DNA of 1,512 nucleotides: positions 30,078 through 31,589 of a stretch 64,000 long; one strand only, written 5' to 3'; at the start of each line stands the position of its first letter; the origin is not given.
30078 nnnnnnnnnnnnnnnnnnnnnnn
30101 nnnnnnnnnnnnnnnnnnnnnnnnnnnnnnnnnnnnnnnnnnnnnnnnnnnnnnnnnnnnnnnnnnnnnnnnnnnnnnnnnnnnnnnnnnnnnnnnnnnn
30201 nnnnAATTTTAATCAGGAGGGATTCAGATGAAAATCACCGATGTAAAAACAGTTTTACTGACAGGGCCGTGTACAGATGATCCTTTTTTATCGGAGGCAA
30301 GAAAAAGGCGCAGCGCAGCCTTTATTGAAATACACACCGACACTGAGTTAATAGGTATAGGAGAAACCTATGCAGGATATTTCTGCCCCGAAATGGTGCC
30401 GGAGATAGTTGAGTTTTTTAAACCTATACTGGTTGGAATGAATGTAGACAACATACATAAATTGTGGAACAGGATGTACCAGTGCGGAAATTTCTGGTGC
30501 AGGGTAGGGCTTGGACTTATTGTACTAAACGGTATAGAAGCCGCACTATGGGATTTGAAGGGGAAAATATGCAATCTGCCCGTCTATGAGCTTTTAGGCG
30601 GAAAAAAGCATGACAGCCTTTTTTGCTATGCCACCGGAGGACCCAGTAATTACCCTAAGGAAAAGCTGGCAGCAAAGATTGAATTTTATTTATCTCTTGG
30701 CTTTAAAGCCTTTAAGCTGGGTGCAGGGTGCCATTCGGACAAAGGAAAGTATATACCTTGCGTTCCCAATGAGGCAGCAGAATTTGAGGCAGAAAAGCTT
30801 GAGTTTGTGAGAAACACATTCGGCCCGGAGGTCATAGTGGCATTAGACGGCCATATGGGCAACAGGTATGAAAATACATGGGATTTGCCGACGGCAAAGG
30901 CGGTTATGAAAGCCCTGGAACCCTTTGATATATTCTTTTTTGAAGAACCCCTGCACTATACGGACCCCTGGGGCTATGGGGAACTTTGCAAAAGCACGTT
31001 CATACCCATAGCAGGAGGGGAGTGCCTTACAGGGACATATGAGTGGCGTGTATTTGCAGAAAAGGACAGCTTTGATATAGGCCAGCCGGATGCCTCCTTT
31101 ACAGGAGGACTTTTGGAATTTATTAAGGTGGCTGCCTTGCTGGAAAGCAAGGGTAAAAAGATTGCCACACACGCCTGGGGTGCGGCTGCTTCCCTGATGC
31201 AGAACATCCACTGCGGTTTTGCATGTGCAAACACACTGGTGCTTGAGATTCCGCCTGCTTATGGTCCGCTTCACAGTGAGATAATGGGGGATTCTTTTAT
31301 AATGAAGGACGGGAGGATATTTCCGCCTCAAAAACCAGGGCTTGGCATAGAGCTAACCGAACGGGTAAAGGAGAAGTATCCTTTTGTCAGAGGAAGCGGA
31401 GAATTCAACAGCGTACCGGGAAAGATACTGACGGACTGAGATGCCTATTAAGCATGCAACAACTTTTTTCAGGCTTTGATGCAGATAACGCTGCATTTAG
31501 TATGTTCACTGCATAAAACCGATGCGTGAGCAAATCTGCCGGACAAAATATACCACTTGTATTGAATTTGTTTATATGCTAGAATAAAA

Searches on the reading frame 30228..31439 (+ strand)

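Call 41: search_protein_families(library=pfam, proteins=[window:30228-31439:+], max_evalue=0.000001)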
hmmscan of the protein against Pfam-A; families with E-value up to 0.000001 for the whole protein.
window:30228-31439:+ (403 aa): 2 families
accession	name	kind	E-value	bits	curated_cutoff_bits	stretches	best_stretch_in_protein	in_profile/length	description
PF13378.12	MR_MLE_C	-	4e-44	151.4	29.4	1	148-379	3-218/219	Enolase C-terminal domain-like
PF02746.21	MR_MLE_N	-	1.4e-12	48.3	22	1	25-124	23-117/117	Mandelate racemase / muconate lactonizing enzyme, N-terminal domain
